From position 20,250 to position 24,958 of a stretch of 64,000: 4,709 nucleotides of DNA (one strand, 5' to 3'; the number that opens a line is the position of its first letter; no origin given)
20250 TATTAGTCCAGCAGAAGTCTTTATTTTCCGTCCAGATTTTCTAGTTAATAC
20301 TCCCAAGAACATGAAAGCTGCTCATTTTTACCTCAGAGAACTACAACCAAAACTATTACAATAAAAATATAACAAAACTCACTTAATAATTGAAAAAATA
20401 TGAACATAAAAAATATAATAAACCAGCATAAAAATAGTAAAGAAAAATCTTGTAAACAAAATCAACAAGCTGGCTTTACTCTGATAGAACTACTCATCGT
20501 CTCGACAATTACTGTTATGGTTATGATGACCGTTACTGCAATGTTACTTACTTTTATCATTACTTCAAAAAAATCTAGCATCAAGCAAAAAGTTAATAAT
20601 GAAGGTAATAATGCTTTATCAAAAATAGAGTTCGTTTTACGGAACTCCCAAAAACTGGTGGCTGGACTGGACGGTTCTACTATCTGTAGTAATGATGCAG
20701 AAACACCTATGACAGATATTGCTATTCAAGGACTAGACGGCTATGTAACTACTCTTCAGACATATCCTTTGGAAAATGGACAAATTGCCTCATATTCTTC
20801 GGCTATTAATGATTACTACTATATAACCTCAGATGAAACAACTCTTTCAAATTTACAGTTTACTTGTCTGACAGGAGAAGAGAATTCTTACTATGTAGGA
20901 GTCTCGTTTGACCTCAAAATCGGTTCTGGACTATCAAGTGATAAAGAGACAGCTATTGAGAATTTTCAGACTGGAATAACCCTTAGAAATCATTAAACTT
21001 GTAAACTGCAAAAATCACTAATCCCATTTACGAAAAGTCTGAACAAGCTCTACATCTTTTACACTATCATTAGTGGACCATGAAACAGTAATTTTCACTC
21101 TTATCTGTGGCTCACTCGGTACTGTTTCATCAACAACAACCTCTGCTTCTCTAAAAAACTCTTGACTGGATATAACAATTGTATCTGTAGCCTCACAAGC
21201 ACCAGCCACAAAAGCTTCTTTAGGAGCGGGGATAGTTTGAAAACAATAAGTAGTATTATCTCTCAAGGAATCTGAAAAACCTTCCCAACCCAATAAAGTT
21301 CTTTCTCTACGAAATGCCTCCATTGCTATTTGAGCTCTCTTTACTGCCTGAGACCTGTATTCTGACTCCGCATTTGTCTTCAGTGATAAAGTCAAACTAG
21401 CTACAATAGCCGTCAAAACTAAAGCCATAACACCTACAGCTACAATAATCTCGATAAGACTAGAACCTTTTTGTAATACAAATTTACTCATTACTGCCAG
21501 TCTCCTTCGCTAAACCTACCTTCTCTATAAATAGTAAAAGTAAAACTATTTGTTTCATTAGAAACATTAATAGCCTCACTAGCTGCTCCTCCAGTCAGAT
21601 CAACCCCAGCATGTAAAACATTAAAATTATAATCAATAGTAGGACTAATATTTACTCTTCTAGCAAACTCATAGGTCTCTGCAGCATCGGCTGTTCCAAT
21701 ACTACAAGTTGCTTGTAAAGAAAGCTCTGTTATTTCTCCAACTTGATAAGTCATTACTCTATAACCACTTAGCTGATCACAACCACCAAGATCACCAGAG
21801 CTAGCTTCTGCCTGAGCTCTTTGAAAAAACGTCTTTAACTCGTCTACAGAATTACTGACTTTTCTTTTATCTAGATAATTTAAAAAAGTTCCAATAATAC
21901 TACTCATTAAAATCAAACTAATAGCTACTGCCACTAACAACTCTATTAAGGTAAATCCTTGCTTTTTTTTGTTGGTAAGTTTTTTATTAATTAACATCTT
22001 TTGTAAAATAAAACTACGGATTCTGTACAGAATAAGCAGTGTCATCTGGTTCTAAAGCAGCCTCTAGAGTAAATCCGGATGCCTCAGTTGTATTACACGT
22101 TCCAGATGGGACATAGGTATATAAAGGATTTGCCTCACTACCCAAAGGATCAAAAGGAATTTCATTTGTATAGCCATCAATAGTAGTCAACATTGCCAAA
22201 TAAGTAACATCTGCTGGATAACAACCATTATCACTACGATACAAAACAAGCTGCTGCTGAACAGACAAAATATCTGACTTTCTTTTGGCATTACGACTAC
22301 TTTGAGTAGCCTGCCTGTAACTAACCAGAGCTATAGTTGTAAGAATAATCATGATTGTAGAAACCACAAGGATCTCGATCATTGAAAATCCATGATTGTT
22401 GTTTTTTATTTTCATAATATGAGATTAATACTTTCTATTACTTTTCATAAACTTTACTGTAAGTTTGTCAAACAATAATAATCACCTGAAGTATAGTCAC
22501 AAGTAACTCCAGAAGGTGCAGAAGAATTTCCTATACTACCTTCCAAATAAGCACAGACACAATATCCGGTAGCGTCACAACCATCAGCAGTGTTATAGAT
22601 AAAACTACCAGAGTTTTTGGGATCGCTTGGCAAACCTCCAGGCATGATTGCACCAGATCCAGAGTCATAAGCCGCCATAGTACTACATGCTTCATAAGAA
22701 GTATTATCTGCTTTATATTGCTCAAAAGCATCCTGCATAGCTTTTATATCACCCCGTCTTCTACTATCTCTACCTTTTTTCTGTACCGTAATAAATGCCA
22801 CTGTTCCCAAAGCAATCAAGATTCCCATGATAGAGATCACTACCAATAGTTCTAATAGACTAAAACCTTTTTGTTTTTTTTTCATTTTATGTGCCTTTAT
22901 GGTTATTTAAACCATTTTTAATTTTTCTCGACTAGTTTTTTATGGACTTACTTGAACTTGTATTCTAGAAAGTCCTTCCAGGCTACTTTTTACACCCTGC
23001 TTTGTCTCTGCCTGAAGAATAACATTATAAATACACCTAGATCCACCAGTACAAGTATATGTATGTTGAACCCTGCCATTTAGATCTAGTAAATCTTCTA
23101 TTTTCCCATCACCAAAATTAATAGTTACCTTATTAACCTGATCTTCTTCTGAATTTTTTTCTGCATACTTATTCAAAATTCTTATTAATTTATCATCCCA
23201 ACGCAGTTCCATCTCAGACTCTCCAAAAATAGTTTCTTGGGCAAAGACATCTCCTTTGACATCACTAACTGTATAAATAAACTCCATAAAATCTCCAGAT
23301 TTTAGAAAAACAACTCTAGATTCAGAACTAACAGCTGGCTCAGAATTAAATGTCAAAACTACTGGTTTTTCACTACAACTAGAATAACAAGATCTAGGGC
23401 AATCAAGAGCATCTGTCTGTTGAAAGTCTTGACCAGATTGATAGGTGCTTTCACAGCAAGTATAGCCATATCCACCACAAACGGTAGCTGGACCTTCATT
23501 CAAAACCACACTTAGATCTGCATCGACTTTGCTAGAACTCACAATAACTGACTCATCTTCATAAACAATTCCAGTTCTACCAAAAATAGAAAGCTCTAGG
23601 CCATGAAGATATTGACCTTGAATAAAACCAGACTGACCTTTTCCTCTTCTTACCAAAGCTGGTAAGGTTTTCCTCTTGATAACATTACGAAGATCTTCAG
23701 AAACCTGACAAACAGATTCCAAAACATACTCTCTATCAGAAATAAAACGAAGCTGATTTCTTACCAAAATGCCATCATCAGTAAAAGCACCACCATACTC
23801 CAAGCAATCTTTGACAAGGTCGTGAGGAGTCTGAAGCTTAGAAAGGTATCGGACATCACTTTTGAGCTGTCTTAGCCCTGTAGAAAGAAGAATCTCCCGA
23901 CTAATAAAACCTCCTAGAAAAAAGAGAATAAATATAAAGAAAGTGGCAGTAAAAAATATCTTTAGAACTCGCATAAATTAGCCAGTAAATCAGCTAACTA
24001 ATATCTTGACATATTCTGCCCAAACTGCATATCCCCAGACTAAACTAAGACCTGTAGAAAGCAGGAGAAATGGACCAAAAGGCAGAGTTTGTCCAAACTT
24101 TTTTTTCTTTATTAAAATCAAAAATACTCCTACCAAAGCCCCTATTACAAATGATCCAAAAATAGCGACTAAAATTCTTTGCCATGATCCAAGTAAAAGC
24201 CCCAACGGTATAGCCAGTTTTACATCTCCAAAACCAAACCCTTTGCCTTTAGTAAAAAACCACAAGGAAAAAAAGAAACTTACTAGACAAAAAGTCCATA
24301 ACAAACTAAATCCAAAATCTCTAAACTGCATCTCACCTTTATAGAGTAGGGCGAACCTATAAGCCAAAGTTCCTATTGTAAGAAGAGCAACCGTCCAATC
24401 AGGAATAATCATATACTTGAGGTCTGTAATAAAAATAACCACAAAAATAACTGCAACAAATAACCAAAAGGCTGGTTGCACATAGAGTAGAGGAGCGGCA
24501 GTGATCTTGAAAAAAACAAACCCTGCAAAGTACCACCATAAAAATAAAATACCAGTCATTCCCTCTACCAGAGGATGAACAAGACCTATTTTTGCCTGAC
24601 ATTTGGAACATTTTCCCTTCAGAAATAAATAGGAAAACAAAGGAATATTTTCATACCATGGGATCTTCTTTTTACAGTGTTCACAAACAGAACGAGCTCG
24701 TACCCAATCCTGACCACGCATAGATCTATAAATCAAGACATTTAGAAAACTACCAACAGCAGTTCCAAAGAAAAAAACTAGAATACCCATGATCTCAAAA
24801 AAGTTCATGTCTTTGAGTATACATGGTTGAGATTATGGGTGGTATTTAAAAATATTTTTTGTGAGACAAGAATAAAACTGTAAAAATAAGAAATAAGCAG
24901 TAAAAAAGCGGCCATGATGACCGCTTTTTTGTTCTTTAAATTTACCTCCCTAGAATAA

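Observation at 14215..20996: Operon of four uncharacterised envelope/secreted proteins ending in a prepilin gene, fused head-to-tail to the type IV pilus locus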

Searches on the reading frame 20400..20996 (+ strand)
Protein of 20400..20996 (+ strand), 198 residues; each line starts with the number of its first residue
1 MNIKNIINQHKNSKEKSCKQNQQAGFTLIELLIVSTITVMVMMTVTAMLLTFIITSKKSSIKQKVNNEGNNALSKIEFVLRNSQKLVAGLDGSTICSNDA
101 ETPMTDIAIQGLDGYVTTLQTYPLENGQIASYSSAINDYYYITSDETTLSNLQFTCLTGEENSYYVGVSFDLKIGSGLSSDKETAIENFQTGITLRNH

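Call 5: search_protein_families(library=pfam, proteins=[window:20400-20996:+], max_evalue=1)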
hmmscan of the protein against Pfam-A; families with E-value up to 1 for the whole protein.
window:20400-20996:+ (198 aa): 2 families
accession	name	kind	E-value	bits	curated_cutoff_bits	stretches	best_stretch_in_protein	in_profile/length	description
PF07963.17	N_methyl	-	1.6e-05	24.7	21.2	1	21-45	2-26/27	Prokaryotic N-terminal methylation motif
PF06143.16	Baculo_11_kDa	-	0.22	11.6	28.4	1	31-67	37-73/84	Baculovirus 11 kDa family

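Call 6: search_protein_families(library=ncbifam, proteins=[window:20400-20996:+], max_evalue=1)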
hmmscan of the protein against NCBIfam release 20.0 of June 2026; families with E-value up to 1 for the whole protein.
window:20400-20996:+ (198 aa): 16 families
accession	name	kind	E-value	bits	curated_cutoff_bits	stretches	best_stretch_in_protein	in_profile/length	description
NF038304.1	EPS_HpsC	equivalog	1.2e-05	25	200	1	15-76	12-73/318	hormogonium polysaccharide secretion pseudopilin HpsC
TIGR02532.1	IV_pilin_GFxxxE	domain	0.0028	17.5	16.3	1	23-45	1-23/24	prepilin-type N-terminal cleavage/methylation domain-containing protein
NF007800.0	PRK10506.1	equivalog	0.0033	17.3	158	1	19-45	4-28/163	prepilin peptidase-dependent protein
NF007848.0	PRK10557.1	equivalog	0.0034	16.7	120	1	17-79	4-66/192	prepilin peptidase-dependent protein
TIGR01708.2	typeII_sec_gspH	equivalog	0.0049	16.9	80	1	23-64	1-39/169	type II secretion system minor pseudopilin GspH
TIGR02599.1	TIGR02599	subfamily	0.0069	15.7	256.5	1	25-77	1-53/361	Verru_Chthon cassette protein C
NF041775.1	typeIV_PilA_Myxo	equivalog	0.0094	15.9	400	1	22-64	9-51/214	type IV pilin protein PilA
NF041002.1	pilin_ComGF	equivalog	0.012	15.8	80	1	23-68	1-44/139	competence type IV pilus minor pilin ComGF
NF042931.1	SAG1386_EF1546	equivalog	0.019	15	80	1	6-71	7-68/158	SAG1386/EF1546 family surface-associated protein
TIGR02596.1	TIGR02596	subfamily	0.055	13.5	70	1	26-72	1-47/196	Verru_Chthon cassette protein D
NF007871.0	PRK10577.2-2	equivalog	0.058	11.9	899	1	15-95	339-422/679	Fe(3+)-hydroxamate ABC transporter permease FhuB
TIGR02523.1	type_IV_pilV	equivalog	0.07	13.6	52.2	1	23-76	1-54/139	type IV pilus modification protein PilV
NF041013.1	T4P_ComGE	equivalog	0.074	13.2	49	1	22-75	2-55/83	competence type IV pilus minor pilin ComGE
TIGR01710.1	typeII_sec_gspG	equivalog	0.41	10.7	88.85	0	25-66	2-43/134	type II secretion system major pseudopilin GspG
NF040982.1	ComGD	equivalog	0.68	10.3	70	1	24-51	2-29/139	competence type IV pilus minor pilin ComGD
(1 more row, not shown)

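Call 51: search_solved_structures(query=A2, max_evalue=10)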
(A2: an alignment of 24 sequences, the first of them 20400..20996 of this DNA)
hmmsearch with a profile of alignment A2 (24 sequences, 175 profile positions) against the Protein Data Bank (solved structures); distinct sequences matched with E-value up to 10: 14.
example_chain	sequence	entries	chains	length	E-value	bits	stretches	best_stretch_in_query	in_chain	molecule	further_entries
7tgg_A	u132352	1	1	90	0.00061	22.7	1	5-32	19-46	Geopilin domain 1 protein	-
9egp_A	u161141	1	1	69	0.00097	22.1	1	8-31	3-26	Geopilin domain 1 protein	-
9laa_A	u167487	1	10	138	0.0072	19.2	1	6-31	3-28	Type IV pilin protein PilA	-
9lab_B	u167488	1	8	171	0.019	17.9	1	10-40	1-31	MSHA major pilin subunit MshA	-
2l6w_A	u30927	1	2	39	0.35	13.7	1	21-50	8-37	Beta-type platelet-derived growth factor receptor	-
8tj2_C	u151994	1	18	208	0.48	13.3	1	16-56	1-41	Type IV major pilin protein PilA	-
6jb8_A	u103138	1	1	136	0.67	12.8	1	94-156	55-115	Nanobody D3-L11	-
6jb9_A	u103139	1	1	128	0.71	12.7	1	94-156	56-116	Nanobody D3-L11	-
1zvy_A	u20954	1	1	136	0.76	12.6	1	94-156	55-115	Immunoglobulin heavy chain antibody variable domain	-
2m7g_A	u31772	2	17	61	1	12.2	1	16-32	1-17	Geopilin domain 1 protein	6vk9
6gv9_A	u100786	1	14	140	3.2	10.6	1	16-31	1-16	Prepilin peptidase-dependent protein D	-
8pfb_G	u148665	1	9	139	3.7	10.4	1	16-70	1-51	Type IV pilin PilE1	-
6h8k_1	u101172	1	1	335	7.7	9.4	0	22-49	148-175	NADH-ubiquinone oxidoreductase chain 1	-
6gcs_1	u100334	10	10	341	7.9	9.3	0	22-49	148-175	ND1 SUBUNIT (NU1M) | Subunit NU1M of NADH:Ubiquinone Oxidoreductase (Complex I) | NADH-ubiquinone oxidoreductase chain 1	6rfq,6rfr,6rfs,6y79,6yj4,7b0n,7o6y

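Call 104: find_related_loci(query=A9, collection=metagenome_contigs, flank=6000)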
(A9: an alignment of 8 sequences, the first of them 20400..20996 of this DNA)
Query A9 (198 aa) in metagenome_contigs; peptide patterns used: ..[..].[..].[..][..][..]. (x = any residue, [..] = any of these).
600 stretches matched a pattern (row limit reached: there are more); 7 encode a relative of the query (tblastn E <= 1e-3); 7 distinct loci.
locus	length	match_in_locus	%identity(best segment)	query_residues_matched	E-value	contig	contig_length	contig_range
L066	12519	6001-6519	25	7-197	3e-11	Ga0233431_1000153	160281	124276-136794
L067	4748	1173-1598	28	21-163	3e-7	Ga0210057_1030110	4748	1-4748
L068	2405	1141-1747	27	12-111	1e-6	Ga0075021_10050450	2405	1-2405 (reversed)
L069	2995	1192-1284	58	19-49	1e-6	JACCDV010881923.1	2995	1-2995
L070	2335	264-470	31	21-92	3e-6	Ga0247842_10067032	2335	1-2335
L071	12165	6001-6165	31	6-60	6e-6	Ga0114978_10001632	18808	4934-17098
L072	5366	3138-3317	35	20-82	6e-6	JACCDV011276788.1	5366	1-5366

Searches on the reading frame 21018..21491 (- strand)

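Call 11: search_protein_families(library=pfam, proteins=[window:21018-21491:-], max_evalue=0.01)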
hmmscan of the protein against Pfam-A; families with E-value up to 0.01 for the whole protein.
window:21018-21491:- (157 aa): 2 families
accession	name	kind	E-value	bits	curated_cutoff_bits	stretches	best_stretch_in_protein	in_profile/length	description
PF11773.13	ComGE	-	0.0011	19.2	25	1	12-68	2-58/82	Competence system putative prepilin ComGE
PF07963.17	N_methyl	-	0.004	17.1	21.2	1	7-29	4-26/27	Prokaryotic N-terminal methylation motif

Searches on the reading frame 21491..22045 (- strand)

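Call 11: search_protein_families(library=pfam, proteins=[window:21491-22045:-], max_evalue=0.01)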
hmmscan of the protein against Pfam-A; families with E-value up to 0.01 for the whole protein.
window:21491-22045:- (184 aa): 1 family
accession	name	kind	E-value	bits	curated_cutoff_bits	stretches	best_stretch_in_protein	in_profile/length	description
PF07963.17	N_methyl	-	2.1e-09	37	21.2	1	26-50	2-26/27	Prokaryotic N-terminal methylation motif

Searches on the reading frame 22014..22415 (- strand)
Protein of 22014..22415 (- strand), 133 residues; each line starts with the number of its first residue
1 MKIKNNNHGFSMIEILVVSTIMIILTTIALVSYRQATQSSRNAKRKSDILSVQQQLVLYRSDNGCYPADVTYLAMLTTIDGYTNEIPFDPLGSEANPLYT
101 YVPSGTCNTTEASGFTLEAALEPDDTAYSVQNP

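Call 11: search_protein_families(library=pfam, proteins=[window:22014-22415:-], max_evalue=0.01)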
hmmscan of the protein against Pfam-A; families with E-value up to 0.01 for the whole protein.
window:22014-22415:- (133 aa): 3 families
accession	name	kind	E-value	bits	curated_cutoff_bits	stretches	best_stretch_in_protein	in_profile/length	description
PF07963.17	N_methyl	-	2.1e-06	27.5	21.2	1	4-30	1-27/27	Prokaryotic N-terminal methylation motif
PF16732.10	ComP_DUS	-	0.00016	22.9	27.3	1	32-120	2-73/87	Type IV minor pilin ComP, DNA uptake sequence receptor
PF08334.16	T2SSG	-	0.00094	19.7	21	1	36-80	5-49/108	Type II secretion system (T2SS), protein G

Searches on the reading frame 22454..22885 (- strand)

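Call 11: search_protein_families(library=pfam, proteins=[window:22454-22885:-], max_evalue=0.01)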
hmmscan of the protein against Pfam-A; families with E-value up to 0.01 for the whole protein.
window:22454-22885:- (143 aa): 1 family
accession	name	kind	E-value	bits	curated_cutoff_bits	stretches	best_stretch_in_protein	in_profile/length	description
PF07963.17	N_methyl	-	1.7e-09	37.3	21.2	1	2-26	1-25/27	Prokaryotic N-terminal methylation motif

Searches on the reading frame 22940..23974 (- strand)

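Call 11: search_protein_families(library=pfam, proteins=[window:22940-23974:-], max_evalue=0.01)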
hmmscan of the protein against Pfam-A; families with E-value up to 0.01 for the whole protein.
window:22940-23974:- (344 aa): 0 families

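Call 112: search_protein_families(library=pfam, proteins=[window:22940-23974:-], max_evalue=0.1)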
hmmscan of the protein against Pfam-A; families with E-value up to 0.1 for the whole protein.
window:22940-23974:- (344 aa): 1 family
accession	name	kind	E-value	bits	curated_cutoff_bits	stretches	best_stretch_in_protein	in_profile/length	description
PF18911.6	PKD_4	-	0.025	15.1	27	1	273-331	26-77/85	PKD domain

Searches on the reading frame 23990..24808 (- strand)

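Call 11: search_protein_families(library=pfam, proteins=[window:23990-24808:-], max_evalue=0.01)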
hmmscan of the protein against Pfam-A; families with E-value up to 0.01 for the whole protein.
window:23990-24808:- (272 aa): 3 families
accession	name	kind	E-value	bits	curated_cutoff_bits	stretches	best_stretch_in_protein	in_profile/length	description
PF06750.18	A24_N_bact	-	4.4e-29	100.8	23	1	14-93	2-81/84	Bacterial Peptidase A24 N-terminal domain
PF01478.23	Peptidase_A24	-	1.1e-13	51.9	26.5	1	117-228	2-104/104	Type IV leader peptidase family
PF10217.14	DUF2039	-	0.0026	18.4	27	1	37-73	27-63/89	Uncharacterized conserved protein (DUF2039)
